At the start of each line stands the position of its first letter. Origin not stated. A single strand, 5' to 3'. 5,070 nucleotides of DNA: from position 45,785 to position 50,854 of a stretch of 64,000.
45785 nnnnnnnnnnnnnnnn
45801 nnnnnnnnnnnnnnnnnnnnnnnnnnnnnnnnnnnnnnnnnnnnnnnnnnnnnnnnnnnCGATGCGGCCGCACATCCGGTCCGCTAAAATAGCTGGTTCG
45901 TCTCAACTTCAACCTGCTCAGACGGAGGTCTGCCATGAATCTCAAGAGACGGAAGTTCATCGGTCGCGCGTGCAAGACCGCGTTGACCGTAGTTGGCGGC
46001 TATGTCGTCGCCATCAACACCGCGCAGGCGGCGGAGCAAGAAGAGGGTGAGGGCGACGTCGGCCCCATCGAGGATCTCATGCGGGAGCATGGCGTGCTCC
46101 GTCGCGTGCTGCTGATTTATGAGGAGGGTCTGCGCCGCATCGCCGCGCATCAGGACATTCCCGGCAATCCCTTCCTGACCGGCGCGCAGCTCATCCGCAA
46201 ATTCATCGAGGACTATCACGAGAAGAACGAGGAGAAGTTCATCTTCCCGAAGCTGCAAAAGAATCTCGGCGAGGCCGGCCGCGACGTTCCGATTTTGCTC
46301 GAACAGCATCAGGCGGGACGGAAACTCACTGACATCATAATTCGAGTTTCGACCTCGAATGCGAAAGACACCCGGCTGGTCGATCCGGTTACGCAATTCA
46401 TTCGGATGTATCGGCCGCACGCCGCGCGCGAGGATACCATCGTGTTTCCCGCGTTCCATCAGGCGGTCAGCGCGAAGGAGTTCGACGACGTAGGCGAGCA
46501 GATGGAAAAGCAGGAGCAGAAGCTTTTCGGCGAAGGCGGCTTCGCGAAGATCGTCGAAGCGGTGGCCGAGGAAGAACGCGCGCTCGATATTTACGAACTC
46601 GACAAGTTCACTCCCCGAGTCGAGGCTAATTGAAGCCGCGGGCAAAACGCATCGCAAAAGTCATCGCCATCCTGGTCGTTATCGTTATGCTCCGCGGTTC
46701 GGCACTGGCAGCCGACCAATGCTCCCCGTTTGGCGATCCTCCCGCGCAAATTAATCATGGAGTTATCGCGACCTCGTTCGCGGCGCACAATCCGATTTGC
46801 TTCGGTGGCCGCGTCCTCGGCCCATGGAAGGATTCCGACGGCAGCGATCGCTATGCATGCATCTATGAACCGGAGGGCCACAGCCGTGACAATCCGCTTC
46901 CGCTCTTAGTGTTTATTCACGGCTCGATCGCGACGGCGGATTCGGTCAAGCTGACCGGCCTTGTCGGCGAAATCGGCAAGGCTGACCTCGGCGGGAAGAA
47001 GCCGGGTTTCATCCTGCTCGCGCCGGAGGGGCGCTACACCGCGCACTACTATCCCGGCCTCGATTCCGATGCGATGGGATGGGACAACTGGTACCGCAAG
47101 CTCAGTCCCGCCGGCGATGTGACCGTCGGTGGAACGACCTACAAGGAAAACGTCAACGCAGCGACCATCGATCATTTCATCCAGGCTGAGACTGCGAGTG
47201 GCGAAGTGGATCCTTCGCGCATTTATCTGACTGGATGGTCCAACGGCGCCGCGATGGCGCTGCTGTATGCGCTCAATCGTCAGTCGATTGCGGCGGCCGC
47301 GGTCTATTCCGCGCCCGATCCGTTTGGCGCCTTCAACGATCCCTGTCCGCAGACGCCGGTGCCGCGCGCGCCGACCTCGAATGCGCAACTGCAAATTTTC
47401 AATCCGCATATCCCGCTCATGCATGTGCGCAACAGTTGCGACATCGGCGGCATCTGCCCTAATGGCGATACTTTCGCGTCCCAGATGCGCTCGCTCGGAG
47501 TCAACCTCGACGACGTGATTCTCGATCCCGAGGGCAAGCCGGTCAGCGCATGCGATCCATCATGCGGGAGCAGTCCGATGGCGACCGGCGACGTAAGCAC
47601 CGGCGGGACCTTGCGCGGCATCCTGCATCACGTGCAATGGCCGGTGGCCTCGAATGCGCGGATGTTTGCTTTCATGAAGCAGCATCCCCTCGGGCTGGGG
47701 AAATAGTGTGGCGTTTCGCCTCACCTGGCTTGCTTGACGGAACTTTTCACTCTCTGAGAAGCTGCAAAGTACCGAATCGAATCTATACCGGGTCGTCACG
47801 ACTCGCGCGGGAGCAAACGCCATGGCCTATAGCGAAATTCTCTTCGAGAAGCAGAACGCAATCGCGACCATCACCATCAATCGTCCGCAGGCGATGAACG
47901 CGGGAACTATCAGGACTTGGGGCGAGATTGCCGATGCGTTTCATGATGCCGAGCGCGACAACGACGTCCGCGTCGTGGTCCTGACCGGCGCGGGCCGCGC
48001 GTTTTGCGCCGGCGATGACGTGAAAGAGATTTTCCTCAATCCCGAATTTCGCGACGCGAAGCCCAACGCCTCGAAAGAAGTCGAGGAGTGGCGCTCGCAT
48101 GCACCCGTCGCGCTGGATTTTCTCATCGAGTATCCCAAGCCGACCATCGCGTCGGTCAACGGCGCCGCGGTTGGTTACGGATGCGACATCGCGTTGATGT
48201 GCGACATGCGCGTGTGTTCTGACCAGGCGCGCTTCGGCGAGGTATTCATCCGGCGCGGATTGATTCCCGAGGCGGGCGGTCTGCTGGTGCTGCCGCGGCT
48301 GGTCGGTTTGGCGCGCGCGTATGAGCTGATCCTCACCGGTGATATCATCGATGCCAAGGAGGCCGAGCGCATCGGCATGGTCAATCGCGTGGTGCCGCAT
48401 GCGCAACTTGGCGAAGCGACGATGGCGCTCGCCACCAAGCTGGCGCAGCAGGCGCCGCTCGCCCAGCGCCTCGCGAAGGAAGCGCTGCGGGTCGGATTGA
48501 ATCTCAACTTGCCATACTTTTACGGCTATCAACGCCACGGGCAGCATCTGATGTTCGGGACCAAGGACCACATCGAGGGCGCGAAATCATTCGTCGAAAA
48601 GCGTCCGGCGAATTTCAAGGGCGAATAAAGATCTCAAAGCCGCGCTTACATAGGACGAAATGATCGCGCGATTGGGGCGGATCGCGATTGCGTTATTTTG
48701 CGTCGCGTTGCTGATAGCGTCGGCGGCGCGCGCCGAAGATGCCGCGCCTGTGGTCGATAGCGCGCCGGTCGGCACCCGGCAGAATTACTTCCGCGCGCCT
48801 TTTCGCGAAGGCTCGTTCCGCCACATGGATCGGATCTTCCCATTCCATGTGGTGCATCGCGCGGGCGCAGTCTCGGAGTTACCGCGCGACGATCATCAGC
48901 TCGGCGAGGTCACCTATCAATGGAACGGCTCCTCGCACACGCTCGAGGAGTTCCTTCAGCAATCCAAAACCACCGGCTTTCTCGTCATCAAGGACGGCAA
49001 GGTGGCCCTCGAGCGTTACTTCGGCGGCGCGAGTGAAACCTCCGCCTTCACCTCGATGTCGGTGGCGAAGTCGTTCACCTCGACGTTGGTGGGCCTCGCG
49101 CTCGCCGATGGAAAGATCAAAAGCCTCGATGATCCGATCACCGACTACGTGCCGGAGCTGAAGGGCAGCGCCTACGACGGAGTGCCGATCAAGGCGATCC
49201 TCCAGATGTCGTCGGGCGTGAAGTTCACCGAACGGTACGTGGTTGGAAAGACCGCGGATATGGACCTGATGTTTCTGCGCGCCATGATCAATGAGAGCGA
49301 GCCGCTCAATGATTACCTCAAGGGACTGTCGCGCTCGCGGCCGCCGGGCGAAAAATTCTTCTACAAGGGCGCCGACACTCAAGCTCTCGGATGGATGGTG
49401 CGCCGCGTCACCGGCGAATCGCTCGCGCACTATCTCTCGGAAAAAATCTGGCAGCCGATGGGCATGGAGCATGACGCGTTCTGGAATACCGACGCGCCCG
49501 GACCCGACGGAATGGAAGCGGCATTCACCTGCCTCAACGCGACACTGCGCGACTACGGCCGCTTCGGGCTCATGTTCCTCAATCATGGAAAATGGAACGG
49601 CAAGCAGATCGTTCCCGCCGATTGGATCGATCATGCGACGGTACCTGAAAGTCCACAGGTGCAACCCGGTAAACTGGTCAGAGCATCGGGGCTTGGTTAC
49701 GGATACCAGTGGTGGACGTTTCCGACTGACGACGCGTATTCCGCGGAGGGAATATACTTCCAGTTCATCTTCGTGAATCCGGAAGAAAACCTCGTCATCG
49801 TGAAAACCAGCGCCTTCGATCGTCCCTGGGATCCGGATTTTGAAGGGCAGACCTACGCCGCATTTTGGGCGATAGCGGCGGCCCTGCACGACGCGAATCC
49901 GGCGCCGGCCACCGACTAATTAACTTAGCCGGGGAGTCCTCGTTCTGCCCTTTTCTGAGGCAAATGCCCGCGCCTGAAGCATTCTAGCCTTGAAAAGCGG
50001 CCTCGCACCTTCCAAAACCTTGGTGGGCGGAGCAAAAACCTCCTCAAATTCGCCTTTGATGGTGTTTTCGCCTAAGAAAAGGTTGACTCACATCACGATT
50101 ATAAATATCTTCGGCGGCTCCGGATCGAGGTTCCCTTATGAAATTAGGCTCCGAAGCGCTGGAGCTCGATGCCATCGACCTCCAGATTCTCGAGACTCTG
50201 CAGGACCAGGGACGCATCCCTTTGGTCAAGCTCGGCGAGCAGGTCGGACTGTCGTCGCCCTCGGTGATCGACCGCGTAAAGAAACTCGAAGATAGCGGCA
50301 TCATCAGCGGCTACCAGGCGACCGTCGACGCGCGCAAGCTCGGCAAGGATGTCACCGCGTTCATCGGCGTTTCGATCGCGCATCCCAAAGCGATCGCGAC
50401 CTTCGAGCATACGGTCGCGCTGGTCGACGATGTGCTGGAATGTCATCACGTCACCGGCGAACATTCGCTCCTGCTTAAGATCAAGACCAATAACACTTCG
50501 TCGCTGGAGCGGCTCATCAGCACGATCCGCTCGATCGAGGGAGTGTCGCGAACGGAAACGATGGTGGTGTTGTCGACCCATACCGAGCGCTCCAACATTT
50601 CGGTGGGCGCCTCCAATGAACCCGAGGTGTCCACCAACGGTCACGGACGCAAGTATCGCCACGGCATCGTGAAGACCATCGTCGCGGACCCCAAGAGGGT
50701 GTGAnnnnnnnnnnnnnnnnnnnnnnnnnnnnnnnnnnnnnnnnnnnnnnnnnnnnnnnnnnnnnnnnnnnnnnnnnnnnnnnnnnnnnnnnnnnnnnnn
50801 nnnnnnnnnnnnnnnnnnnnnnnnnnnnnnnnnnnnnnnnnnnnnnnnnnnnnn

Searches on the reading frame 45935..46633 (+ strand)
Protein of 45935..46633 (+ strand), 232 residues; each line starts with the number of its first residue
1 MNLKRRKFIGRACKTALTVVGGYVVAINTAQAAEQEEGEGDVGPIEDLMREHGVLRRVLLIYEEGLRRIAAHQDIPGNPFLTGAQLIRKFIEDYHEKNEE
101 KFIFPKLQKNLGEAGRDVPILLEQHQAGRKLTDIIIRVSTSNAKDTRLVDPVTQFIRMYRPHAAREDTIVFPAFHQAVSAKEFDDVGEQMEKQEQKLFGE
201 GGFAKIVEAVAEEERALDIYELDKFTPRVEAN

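Call 26: search_protein_families(library=pfam, proteins=[window:45935-46633:+], max_evalue=0.001)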
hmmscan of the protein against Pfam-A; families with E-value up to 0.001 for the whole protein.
window:45935-46633:+ (232 aa): 1 family
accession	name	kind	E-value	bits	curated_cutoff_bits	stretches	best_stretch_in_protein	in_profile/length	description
PF01814.28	Hemerythrin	-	1.9e-17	64.4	25.3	2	44-173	2-126/127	Hemerythrin HHE cation binding domain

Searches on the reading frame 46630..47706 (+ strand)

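Call 26: search_protein_families(library=pfam, proteins=[window:46630-47706:+], max_evalue=0.001)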
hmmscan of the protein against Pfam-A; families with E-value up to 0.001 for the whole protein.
window:46630-47706:+ (358 aa): 3 families
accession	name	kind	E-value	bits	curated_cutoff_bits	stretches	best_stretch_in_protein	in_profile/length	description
PF10503.15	Esterase_PHB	-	8e-05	22.4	23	1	78-225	5-126/219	Esterase PHB depolymerase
PF20434.5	BD-FAE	-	0.00013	22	26.8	0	182-218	75-111/215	BD-FAE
PF02230.22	Abhydrolase_2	-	0.00057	20.2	23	0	176-219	86-128/217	Phospholipase/Carboxylesterase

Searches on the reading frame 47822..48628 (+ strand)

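Call 26: search_protein_families(library=pfam, proteins=[window:47822-48628:+], max_evalue=0.001)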
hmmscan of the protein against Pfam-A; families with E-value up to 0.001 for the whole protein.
window:47822-48628:+ (268 aa): 2 families
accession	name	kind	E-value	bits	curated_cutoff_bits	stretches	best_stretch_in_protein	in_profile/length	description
PF00378.25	ECH_1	-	1.1e-61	208.8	27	1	9-267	1-250/251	Enoyl-CoA hydratase/isomerase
PF16113.10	ECH_2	-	5.4e-31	108.7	27.2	1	15-213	2-195/335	Enoyl-CoA hydratase/isomerase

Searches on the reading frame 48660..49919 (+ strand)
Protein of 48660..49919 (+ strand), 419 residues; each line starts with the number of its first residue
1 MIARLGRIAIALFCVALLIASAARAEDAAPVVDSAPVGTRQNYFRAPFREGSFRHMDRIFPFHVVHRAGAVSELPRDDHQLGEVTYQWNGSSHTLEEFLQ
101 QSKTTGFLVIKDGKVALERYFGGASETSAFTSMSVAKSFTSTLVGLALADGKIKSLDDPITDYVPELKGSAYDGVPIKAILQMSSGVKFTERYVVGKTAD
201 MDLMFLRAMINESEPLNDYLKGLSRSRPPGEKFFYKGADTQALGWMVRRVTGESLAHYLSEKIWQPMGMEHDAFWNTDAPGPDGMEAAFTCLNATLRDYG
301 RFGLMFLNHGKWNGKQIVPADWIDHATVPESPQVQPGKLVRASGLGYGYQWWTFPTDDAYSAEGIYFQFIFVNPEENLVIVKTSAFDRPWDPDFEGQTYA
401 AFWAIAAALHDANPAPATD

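Call 26: search_protein_families(library=pfam, proteins=[window:48660-49919:+], max_evalue=0.001)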
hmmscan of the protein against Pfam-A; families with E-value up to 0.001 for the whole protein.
window:48660-49919:+ (419 aa): 1 family
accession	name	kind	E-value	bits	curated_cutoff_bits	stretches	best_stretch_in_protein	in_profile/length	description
PF00144.29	Beta-lactamase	-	1.4e-43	149.8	27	1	98-389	8-313/329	Beta-lactamase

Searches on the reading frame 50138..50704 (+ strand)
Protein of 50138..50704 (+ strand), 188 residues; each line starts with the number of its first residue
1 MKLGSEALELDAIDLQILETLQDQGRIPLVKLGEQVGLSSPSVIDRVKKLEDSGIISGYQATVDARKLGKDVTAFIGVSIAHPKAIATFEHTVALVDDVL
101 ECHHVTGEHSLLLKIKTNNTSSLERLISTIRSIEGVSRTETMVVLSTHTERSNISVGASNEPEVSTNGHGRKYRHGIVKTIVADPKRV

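Call 26: search_protein_families(library=pfam, proteins=[window:50138-50704:+], max_evalue=0.001)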
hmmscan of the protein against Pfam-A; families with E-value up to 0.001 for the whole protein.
window:50138-50704:+ (188 aa): 5 families
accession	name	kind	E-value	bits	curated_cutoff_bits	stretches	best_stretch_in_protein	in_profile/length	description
PF01037.27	AsnC_trans_reg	-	5.5e-19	68.3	25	1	76-147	1-73/73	Lrp/AsnC ligand binding domain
PF13404.12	HTH_AsnC-type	-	5.2e-15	55.4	27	1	10-51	1-42/42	AsnC-type helix-turn-helix domain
PF13412.12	HTH_24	-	1.5e-14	53.7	21.9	1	10-56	1-47/48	Winged helix-turn-helix DNA-binding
PF01047.28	MarR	-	5.2e-08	33.1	24.6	1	15-67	6-58/59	MarR family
PF22451.2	NirdL-like_HTH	-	0.0004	20.3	27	0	28-56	13-46/47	Siroheme decarboxylase NirDL-like HTH domain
